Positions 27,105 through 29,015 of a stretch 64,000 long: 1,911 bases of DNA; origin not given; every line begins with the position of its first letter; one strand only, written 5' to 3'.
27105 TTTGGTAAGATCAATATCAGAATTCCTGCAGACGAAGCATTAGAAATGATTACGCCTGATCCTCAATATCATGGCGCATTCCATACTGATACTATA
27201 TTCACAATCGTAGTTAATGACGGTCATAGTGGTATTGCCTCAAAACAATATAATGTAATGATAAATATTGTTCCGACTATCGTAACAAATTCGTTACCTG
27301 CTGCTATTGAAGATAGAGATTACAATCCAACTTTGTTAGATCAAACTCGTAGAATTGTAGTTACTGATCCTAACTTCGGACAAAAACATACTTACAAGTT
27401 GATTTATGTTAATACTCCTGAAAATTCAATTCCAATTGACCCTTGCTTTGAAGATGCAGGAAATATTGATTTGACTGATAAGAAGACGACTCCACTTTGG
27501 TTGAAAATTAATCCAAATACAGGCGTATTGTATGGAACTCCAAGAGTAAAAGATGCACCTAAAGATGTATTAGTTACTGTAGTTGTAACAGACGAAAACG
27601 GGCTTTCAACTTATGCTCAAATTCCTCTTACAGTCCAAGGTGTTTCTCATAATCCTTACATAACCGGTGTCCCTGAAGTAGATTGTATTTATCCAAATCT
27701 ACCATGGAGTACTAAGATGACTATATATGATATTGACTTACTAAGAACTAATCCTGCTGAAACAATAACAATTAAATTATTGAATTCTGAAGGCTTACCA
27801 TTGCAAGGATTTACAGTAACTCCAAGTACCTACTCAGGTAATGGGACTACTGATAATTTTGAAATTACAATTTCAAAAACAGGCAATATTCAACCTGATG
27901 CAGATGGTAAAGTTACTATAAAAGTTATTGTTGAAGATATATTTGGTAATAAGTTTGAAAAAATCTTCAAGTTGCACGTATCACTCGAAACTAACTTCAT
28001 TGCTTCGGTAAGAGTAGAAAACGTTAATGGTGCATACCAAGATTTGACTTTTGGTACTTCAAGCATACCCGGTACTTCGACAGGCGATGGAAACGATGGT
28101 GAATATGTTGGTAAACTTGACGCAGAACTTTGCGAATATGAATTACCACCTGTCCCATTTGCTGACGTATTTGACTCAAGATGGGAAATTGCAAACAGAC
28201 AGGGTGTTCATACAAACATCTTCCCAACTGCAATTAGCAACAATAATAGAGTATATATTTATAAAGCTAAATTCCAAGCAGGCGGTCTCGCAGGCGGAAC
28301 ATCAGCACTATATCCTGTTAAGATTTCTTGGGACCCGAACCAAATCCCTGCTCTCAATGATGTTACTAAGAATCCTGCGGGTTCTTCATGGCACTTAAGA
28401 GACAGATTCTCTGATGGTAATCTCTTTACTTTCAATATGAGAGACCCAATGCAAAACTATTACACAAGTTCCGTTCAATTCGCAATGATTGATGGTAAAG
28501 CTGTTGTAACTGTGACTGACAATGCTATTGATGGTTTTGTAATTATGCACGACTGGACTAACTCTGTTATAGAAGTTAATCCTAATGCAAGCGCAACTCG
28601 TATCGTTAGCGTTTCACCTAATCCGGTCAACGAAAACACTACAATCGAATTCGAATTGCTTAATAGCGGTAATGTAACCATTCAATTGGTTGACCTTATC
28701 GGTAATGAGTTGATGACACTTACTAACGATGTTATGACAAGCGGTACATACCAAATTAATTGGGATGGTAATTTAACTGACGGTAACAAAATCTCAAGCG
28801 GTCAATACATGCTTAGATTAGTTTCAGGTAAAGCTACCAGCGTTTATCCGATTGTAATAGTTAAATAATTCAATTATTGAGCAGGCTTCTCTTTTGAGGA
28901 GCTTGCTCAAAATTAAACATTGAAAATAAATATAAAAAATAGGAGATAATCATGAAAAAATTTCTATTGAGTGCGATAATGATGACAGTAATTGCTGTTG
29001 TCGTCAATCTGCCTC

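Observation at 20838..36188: Fifteen-kb run of five co-directional T9SS cargo genes headed by a 2676-aa Pmp-like / Ycf48-like chimeric giant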

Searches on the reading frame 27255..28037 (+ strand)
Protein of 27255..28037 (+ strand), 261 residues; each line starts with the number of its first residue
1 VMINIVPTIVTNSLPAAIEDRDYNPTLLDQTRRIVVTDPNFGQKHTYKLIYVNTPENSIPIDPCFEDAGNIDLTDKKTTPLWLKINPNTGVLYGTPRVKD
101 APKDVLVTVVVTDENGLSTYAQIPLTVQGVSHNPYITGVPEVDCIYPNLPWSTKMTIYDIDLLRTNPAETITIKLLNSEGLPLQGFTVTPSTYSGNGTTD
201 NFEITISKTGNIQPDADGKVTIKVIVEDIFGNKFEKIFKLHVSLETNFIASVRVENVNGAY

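Call 63: search_protein_families(library=pfam, proteins=[window:27255-28037:+], max_evalue=0.1)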
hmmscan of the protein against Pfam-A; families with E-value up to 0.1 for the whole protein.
window:27255-28037:+ (261 aa): 4 families
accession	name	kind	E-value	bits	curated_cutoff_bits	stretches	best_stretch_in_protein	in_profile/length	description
PF05345.18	He_PIG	-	9.7e-10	39.2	24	1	68-127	34-95/96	Putative Ig domain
PF18957.6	RibLong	-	0.0027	18.9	27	1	76-127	41-92/93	Long Rib domain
PF02368.24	Big_2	-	0.033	14.6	22.8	1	205-228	47-70/79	Bacterial Ig-like domain (group 2)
PF22265.2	T26-6p_Ig-like_dom_2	-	0.063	13.7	27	0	45-67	28-50/130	T26-6p, second immunoglobulin-like domain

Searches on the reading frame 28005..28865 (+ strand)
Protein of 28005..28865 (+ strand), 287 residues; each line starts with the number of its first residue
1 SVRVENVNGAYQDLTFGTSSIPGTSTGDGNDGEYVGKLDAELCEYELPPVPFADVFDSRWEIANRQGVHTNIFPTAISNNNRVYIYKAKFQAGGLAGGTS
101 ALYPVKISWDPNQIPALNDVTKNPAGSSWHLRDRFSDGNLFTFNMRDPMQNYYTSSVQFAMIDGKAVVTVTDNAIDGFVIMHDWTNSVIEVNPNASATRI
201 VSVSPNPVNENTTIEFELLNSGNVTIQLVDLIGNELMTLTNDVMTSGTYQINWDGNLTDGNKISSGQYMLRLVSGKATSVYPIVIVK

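Call 63: search_protein_families(library=pfam, proteins=[window:28005-28865:+], max_evalue=0.1)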
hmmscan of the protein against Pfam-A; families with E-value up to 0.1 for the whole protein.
window:28005-28865:+ (287 aa): 4 families
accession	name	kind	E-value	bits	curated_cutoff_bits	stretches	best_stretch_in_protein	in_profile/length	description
PF13860.13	FlgD_ig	-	1.7e-07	31.5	27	1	220-274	21-75/79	FlgD Ig-like domain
PF18962.6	Por_Secre_tail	-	6e-06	26.9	27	1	204-284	2-74/75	Secretion system C-terminal sorting domain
PF13585.12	CHU_C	-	0.02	15.5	27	1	203-272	7-70/86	CHU_C Type IX secretion signal domain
PF10029.15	DUF2271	-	0.084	13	27.3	0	238-271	66-99/136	Predicted periplasmic protein (DUF2271)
